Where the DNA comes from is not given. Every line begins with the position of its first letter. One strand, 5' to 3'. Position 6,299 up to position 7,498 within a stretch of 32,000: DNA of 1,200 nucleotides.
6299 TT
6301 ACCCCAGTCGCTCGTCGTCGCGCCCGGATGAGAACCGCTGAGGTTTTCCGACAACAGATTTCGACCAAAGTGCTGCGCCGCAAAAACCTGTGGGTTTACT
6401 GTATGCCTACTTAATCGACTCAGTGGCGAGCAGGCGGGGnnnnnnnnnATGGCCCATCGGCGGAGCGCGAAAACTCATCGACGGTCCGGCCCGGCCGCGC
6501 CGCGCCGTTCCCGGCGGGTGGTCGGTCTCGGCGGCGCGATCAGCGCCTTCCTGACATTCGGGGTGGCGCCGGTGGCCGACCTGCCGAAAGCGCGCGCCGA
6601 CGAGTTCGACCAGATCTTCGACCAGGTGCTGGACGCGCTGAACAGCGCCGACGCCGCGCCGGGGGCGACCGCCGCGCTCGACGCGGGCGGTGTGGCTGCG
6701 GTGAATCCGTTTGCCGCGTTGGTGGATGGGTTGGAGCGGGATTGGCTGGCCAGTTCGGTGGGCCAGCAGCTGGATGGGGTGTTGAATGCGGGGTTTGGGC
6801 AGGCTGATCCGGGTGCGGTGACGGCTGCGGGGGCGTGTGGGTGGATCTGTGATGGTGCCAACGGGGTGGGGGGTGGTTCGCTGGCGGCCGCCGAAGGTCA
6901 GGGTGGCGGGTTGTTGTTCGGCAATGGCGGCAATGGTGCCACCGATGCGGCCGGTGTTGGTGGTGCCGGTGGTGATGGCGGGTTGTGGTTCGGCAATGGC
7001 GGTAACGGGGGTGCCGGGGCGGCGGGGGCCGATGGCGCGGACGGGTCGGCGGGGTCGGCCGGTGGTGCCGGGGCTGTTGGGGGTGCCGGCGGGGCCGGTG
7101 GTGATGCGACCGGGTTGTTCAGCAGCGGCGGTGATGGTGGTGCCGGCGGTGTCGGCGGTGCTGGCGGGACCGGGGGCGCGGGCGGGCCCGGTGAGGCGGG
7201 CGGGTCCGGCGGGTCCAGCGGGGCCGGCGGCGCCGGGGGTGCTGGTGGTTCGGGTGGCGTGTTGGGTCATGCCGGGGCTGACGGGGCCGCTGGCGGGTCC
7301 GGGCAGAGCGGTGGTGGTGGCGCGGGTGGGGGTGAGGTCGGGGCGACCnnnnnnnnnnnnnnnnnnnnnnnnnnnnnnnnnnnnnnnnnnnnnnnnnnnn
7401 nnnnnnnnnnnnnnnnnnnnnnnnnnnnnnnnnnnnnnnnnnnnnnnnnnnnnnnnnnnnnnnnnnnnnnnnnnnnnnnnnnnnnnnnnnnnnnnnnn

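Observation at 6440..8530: Mosaic secreted protein (PGRS-like, collagen-like, YVTN propeller) inserted between aftB and fbpA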

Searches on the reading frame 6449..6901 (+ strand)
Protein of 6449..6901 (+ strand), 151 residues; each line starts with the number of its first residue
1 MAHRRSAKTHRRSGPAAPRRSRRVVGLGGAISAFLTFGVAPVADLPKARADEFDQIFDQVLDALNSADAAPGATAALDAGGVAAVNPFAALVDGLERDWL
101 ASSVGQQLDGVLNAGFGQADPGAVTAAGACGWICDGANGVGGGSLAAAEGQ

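Call 21: find_homologous_proteins(query=A2, max_evalue=0.001)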
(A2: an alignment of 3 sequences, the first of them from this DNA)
Query A2 (3 sequences) (151 aa, profile of the alignment): 23 proteins with E <= 0.001 among 8000 candidates.
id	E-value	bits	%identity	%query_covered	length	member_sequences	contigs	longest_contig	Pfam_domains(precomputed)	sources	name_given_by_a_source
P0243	4.7e-60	221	37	98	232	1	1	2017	-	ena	-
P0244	5.8e-50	188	36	100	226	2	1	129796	-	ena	-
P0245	2.5e-48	182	33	75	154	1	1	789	-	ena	-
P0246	1.8e-47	180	39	80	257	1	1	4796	-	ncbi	ncbi:MAG TPA: hypothetical protein VIO95_03520, partial [Mycobacterium sp.]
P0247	5.4e-41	159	41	98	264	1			-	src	-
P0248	4.0e-38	149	39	40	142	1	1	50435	-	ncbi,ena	-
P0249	4.5e-37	146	40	84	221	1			-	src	-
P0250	1.3e-36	144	38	52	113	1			-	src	-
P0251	1.7e-36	144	39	96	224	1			-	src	-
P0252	3.2e-36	143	40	100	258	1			PF21526.3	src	-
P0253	4.7e-36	142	26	58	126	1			-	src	-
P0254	8.3e-36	142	57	44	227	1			-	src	-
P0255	1.5e-35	141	39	97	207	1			-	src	-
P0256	2.7e-35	140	42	41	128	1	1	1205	-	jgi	jgi:hypothetical protein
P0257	4.3e-35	139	39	98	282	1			-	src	-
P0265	9.5e-9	53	31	87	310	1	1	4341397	PF21526.3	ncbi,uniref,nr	ncbi:hypothetical protein MU0083_003719 [[Mycobacterium] kokjensenii]|uniref:PE-PGRS family protein 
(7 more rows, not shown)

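Call 36: search_protein_representatives(alignment_id=A3)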
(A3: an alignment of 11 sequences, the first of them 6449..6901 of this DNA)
Query: 11 sequences, 181 profile positions. Proteins with E-value up to 0.001 (for the whole library): 443; up to 1e-10: 230; up to 1e-30: 26. The best 150 are listed.
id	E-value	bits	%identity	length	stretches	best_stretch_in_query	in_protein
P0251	1.4e-68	246.8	-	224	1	1-180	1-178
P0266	2.7e-68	245.9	-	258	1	1-181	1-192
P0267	7.7e-64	231.4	-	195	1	1-179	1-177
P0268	5.0e-57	209.1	-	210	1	1-171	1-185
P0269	2.0e-56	207.2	-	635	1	1-181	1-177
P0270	1.4e-54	201.2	-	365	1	1-181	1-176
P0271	7.4e-54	198.8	-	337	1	1-181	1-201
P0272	1.7e-45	171.6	-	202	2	65-162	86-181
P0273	7.3e-44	166.3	-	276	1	2-172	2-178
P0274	1.3e-39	152.4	-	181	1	1-176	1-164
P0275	1.3e-39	152.4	-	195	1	1-173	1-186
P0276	4.6e-39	150.6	-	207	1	1-172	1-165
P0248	1.9e-38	148.6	-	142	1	39-164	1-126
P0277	2.0e-37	145.3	-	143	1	54-175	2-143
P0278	1.2e-36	142.8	-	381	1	1-180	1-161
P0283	6.6e-32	127.3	-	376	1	1-172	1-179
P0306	2.4e-23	99.4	-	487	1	1-165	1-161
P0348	7.6e-19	84.7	-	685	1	2-180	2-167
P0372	2.0e-16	76.8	-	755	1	22-180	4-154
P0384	1.9e-15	73.7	-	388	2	105-172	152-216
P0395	8.6e-15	71.5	-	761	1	16-152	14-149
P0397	1.1e-14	71.1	-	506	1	1-111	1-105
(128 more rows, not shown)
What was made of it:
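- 6599..6835 (+): N-domain, residues 51-129. Helical, with the conserved '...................' stretch. No Pfam or NCBIfam model exists for it. Profile search: 443 representatives at E<=1e-3 (call 36).
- On Signal-peptide N-domain PGRS cassette family (unnamed; defined here by profile A3): The profile finds 443 representatives (call 36).
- Family size: 443 representatives at E<=1e-3, 230 at <=1e-10, 26 at <=1e-30 (call 36).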

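Call 37: search_protein_families(library=pfam, proteins=[P0269, P0348, P0372, P0395, P0397, P0306, P0270, P0278, P0283, P0384], max_evalue=0.01)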
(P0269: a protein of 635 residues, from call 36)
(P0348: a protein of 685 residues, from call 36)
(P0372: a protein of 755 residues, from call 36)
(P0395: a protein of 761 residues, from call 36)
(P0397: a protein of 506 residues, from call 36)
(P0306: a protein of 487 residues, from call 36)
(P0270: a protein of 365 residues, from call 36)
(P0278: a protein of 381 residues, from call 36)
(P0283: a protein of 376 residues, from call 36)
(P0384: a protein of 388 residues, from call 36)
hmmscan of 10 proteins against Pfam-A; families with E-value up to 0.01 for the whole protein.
P0269 (635 aa): 3 families
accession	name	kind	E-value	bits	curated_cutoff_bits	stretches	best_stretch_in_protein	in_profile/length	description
PF21783.3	YNCE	-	1.9e-06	27.9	27.1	1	571-634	38-99/339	YNCE-like beta-propeller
PF01436.27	NHL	-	0.002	18.5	20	0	313-335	3-23/28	NHL repeat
PF22701.2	Mala_s_1-like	-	0.0047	17.2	27.5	1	514-612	39-140/195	Mal s 1 allergenic protein-like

P0348 (685 aa): 2 families
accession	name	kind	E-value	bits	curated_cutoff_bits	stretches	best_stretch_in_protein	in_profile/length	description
PF20729.2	PE-PGRS_C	-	5.8e-48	164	33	1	383-674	2-265/265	PE-PGRS C-terminal aspartyl peptidase-like domain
PF21526.2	PGRS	-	3.8e-21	75.7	27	3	211-268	16-73/73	PGRS repeats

P0372 (755 aa): 3 families
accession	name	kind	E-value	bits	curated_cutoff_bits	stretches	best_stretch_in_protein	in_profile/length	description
PF00150.24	Cellulase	-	3.7e-26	92.7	23.5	1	341-623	26-270/272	Cellulase (glycosyl hydrolase family 5)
PF18564.7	Glyco_hydro_5_C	-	1.2e-11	45.4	22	1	663-741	2-77/87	Glycoside hydrolase family 5 C-terminal domain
PF21526.2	PGRS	-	6.5e-06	26.9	27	1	137-207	1-71/73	PGRS repeats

P0395 (761 aa): 4 families
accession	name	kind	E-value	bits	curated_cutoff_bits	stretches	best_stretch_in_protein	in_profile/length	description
PF00150.24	Cellulase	-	5.3e-28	98.7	23.5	1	322-639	2-268/272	Cellulase (glycosyl hydrolase family 5)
PF18564.7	Glyco_hydro_5_C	-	1.7e-13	51.3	22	1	666-752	2-87/87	Glycoside hydrolase family 5 C-terminal domain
PF21526.2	PGRS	-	1.1e-11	45.4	27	1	151-220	1-73/73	PGRS repeats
PF07745.19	Glyco_hydro_53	-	0.0099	15.3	24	0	616-660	276-326/340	Glycosyl hydrolase family 53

P0397 (506 aa): 0 families

P0306 (487 aa): 1 family
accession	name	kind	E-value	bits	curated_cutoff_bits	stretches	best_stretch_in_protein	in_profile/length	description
PF21526.2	PGRS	-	2.2e-15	57.2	27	1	151-218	1-71/73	PGRS repeats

P0270 (365 aa): 1 family
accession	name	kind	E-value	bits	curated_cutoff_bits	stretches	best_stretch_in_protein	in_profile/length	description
PF21526.2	PGRS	-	0.0038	18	27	1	158-229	1-71/73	PGRS repeats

P0278 (381 aa): 1 family
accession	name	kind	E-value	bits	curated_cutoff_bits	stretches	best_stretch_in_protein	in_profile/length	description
PF21526.2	PGRS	-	1.4e-08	35.4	27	1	148-222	1-72/73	PGRS repeats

P0283 (376 aa): 1 family
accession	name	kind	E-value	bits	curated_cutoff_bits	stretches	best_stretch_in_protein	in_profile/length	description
PF21526.2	PGRS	-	0.00058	20.6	27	1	170-229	1-64/73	PGRS repeats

P0384 (388 aa): 1 family
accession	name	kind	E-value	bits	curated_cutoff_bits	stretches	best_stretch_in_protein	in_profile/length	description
PF21526.2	PGRS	-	2.3e-09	37.9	27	1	208-275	2-71/73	PGRS repeats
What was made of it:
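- On PE_PGRS family: Relatives with the same N-domain score 35-76 bits (call 37).
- PGRS Pfam scores of 35-76 bits in several members (call 37).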

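Call 41: find_related_loci(query=A3, collection=metagenome_contigs, flank=10000)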
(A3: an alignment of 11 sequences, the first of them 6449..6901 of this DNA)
Query A3 (151 aa) in metagenome_contigs; peptide patterns used: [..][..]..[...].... (x = any residue, [..] = any of these).
73 stretches matched a pattern; 51 encode a relative of the query (tblastn E <= 1e-3); 51 distinct loci.
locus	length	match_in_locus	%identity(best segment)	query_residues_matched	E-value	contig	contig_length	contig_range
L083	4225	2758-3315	46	5-151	3e-39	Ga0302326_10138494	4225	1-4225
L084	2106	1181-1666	49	1-151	2e-35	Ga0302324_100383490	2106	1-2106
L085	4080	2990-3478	44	1-143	3e-34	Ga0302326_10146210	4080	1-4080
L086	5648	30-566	40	1-151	5e-32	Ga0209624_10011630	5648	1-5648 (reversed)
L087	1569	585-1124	38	1-151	1e-31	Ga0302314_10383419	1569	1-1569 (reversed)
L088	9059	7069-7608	38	1-151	3e-31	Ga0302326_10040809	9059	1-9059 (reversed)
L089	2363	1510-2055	39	1-140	4e-31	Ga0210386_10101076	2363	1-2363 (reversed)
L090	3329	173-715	41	1-140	2e-29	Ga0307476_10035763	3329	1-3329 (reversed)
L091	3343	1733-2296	39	1-140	5e-29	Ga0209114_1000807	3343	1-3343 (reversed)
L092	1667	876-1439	40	1-151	2e-29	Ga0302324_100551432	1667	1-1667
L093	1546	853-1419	40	1-151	5e-29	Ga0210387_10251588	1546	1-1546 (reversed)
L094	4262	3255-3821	37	1-140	2e-27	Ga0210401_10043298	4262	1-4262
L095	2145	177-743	39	1-151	6e-27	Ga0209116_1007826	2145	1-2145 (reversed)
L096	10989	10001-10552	35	1-151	3e-25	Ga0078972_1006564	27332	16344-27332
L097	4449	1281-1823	38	1-140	6e-25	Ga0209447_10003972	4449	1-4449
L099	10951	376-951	36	1-151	2e-24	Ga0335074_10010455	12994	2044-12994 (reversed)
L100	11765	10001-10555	38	4-151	7e-26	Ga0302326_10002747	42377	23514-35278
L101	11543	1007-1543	39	1-140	4e-24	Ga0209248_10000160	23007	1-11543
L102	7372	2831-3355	36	1-140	1e-23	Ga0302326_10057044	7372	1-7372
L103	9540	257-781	36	1-140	1e-23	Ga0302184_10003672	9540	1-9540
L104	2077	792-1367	38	3-149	1e-23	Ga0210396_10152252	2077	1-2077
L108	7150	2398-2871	37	22-140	2e-20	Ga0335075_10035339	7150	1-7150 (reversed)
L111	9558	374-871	41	1-140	4e-19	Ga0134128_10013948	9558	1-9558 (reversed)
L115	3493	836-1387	32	25-149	9e-17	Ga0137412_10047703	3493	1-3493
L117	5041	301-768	32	1-140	3e-16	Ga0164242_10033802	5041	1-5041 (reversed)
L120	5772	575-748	53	94-151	2e-14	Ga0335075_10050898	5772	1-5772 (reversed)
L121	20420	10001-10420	34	17-140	2e-14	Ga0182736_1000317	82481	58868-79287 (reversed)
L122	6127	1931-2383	32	34-140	8e-13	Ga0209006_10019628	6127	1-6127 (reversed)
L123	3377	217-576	38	46-149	1e-11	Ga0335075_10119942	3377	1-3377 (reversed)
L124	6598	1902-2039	54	94-139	4e-11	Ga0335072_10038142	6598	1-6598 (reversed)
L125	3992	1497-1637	51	94-140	6e-10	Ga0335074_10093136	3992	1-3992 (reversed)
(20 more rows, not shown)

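Call 53: search_protein_families(library=pfam, proteins=[L086:2688-4037:+, L090:1571-2920:+, L095:210-1559:+, L097:1707-3056:+, L099:3262-4611:+, L100:3152-4501:+, L101:1427-2776:+, L102:3059-4408:+, L103:257-1606:+, L104:792-2051:+], max_evalue=0.001)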
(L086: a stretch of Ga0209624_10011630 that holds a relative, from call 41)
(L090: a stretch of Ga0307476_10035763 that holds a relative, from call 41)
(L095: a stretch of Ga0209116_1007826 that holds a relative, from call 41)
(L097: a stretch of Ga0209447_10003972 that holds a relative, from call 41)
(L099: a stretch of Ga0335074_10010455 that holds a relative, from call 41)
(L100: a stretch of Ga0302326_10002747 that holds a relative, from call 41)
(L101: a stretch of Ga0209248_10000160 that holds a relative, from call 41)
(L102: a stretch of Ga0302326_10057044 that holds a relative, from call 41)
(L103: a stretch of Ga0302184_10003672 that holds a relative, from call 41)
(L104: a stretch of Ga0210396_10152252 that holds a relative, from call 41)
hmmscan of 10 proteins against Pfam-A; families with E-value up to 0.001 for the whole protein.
L086:2688-4037:+ (450 aa): 0 families

L090:1571-2920:+ (450 aa): 1 family
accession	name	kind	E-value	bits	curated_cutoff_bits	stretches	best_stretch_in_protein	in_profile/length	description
PF21526.2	PGRS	-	4.6e-05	24.1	27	1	94-166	6-73/73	PGRS repeats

L095:210-1559:+ (450 aa): 5 families
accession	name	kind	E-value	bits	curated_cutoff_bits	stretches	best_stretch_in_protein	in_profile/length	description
PF00561.26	Abhydrolase_1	-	1.4e-26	94.1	25.8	1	212-429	23-245/245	alpha/beta hydrolase fold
PF12697.13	Abhydrolase_6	-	1.3e-16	62.4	26.3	1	212-432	24-214/217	Alpha/beta hydrolase family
PF12146.15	Hydrolase_4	-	6.6e-12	45.7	27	1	214-427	30-237/239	Serine aminopeptidase, S33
PF02129.25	Peptidase_S15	-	9.3e-06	25.9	23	1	214-403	50-242/262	X-Pro dipeptidyl-peptidase (S15 family)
PF00326.27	Peptidase_S9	-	0.00073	19.5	22.6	0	248-283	58-93/213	Prolyl oligopeptidase family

L097:1707-3056:+ (450 aa): 1 family
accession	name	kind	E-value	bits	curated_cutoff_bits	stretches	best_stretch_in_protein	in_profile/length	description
PF21526.2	PGRS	-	6.9e-05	23.6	27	1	32-103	1-71/73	PGRS repeats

L099:3262-4611:+ (450 aa): 0 families

L100:3152-4501:+ (450 aa): 0 families

L101:1427-2776:+ (450 aa): 1 family
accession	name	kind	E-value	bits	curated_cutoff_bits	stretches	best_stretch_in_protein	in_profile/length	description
PF21526.2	PGRS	-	5.5e-05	23.9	27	1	32-103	1-71/73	PGRS repeats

L102:3059-4408:+ (450 aa): 1 family
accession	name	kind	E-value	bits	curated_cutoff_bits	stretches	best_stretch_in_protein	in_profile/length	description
PF21526.2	PGRS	-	0.00071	20.3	27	1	92-163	1-71/73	PGRS repeats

L103:257-1606:+ (450 aa): 1 family
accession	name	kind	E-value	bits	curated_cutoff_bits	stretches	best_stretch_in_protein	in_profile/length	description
PF21526.2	PGRS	-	0.00045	21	27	1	168-239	1-71/73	PGRS repeats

L104:792-2051:+ (420 aa): 1 family
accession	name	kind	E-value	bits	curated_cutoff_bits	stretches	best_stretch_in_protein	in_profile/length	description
PF21526.2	PGRS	-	1.1e-05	26.1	27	1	176-248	1-72/73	PGRS repeats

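Call 54: search_protein_families(library=pfam, proteins=[L108:2656-4005:+, L111:2720-4069:+, L115:839-2068:+, L117:565-1914:+, L120:2393-3742:+, L121:6011-7360:+, L122:3101-4450:+, L123:877-2226:+, L124:3723-5072:+, L125:2259-3608:+], max_evalue=0.001)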
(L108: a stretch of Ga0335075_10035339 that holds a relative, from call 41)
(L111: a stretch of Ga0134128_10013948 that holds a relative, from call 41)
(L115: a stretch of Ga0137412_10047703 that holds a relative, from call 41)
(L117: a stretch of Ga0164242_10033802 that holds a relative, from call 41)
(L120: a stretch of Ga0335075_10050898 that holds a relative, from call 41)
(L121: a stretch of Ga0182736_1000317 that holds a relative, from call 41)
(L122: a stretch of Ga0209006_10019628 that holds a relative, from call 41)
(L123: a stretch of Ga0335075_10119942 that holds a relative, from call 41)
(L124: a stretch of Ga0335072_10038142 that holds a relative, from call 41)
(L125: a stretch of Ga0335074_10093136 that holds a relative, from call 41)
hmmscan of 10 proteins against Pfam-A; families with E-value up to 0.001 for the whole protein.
L108:2656-4005:+ (450 aa): 0 families

L111:2720-4069:+ (450 aa): 0 families

L115:839-2068:+ (410 aa): 1 family
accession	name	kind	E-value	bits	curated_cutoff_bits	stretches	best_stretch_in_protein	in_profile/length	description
PF21526.2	PGRS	-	2.7e-07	31.3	27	1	167-237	1-72/73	PGRS repeats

L117:565-1914:+ (450 aa): 1 family
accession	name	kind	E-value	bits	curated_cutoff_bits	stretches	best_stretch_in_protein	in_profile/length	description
PF21526.2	PGRS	-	8.2e-11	42.6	27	1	61-115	1-58/73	PGRS repeats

L120:2393-3742:+ (450 aa): 0 families

L121:6011-7360:+ (450 aa): 0 families

L122:3101-4450:+ (450 aa): 0 families

L123:877-2226:+ (450 aa): 0 families

L124:3723-5072:+ (450 aa): 0 families

L125:2259-3608:+ (450 aa): 0 families

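Call 60: search_protein_families(library=pfam, alignment_id=A3, max_evalue=10)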
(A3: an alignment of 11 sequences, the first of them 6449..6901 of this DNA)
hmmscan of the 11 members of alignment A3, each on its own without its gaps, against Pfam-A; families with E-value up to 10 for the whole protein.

A. member 1, window:6449-6901:+ (151 aa): 1 family
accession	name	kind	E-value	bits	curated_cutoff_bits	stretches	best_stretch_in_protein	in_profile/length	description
PF21496.2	MIC5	-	0.13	12.8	27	1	20-62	26-68/74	Microneme protein MIC5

B. families by the number of members that match (of 11 scanned): 1 family
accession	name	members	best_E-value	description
PF21496.2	MIC5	1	0.13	Microneme protein MIC5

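Call 61: search_protein_families(library=ncbifam, proteins=[window:6449-6901:+, P0348, P0269, P0372], max_evalue=1)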
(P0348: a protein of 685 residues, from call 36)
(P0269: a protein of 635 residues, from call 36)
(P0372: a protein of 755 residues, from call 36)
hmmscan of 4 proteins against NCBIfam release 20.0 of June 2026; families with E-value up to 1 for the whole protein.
window:6449-6901:+ (151 aa): 0 families

P0348 (685 aa): 1 family
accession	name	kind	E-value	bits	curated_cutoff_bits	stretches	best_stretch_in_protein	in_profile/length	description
NF038019.1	PE_process_PecA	equivalog_domain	9.8e-43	146.4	150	1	390-677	11-278/278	PecA family PE domain-processing aspartic protease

P0269 (635 aa): 4 families
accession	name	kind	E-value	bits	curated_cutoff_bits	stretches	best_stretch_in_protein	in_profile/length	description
TIGR02276.1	beta_rpt_yvtn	repeat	1.1e-23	82.9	27.85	4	573-610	4-42/42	beta-propeller repeat protein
TIGR03866.1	PQQ_ABC_repeats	subfamily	5.7e-15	55.2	287.3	2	307-372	78-136/310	PQQ-dependent catabolism-associated beta-propeller protein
NF052340.1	hydrazine_beta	equivalog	1.5e-07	30.8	560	2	306-400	69-151/372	hydrazine synthase subunit beta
NF052280.1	7_blade_YncE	equivalog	0.066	12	400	0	339-372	277-310/338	7-bladed beta-propeller protein YncE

P0372 (755 aa): 1 family
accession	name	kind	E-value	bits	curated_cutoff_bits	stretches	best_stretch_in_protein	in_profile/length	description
NF051847.1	EndGlycCerase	equivalog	6.1e-72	242.7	700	1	299-748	19-453/455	endoglycoceramidase I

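Call 86: find_encoding_contigs(protein=P0265, flank=6000, max_places=2)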
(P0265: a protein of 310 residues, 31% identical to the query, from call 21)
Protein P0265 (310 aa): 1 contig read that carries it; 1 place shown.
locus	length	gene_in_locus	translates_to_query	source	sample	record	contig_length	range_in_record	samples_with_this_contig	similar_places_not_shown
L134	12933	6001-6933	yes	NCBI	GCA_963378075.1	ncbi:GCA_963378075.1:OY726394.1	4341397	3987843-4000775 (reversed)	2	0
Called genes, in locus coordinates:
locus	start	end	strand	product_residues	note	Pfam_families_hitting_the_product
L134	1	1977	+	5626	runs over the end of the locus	-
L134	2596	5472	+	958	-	-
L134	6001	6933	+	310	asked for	PF21526:PGRS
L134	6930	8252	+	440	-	-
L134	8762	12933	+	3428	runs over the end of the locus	-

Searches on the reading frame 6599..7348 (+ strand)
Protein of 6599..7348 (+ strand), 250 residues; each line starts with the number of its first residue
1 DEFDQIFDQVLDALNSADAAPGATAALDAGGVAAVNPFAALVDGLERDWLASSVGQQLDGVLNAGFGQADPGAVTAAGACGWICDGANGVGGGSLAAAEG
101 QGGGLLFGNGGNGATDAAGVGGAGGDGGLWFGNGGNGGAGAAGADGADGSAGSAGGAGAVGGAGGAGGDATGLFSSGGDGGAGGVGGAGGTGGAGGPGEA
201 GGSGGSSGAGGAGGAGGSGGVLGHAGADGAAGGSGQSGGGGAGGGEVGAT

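Call 76: predict_structure(alignment_id=A5)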
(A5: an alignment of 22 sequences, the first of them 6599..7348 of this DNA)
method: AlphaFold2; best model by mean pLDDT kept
length: 250 residues; sequences in the alignment: 22
mean_pLDDT: 59.1   pTM: 0.53
mean pLDDT of the five models: 59.1, 58.3, 57.3, 56.6, 49.6
residues with pLDDT >= 90: 23; 70-90: 50; 50-70: 71; < 50: 106
segments of 3 or more residues with pLDDT < 50: 2-6, 16-39, 161-165, 176-179, 187-247
pLDDT, mean of each block of 10 residues (from residue 1): 49 50 39 42 62 70 65 67 89 91 88 89 85 81 64 55 49 48 49 43 41 40 38 36 46
secondary structure, 60 per line:
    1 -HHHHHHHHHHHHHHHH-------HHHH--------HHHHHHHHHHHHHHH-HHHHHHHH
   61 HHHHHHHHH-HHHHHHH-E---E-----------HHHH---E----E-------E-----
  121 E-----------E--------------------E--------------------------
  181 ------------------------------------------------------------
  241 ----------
elements in order: H2-17 H25-28 H37-51 H53-69 H71-77 H95-98

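Call 80: fold_search(model_id=the predicted structure, library=pdb)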
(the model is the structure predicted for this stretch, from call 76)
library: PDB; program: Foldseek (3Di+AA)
matches with E <= 10: 2; with E <= 0.001: 0
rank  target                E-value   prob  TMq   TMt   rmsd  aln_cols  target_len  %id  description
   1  7jjv_A                7.1e-02  0.38  0.18  0.30  10.0       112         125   38  Crystal waters on the nine polyproline type II helical bundle springtail antifreeze protein from Granisotoma rainieri  (released 2021-01-27)
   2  7jjv_B                3.2e-01  0.21  0.16  0.27   9.9        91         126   43  Crystal waters on the nine polyproline type II helical bundle springtail antifreeze protein from Granisotoma rainieri  (released 2021-01-27)
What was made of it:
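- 6836..7330 (+): PGRS-like Gly-rich block, residues 130-294. It is entered through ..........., which holds the only two Cys (C130, C134) at the position of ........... in PE_PGRS. Hydrophobic turns: LLF, LWF, GLF, VL. The only PDB fold hit is a PPII-bundle antifreeze protein, E 0.07 (call 80).
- On PE_PGRS family: The only PDB Foldseek match is a PPII-bundle antifreeze protein, 7JJV, at E 0.07 (call 80).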
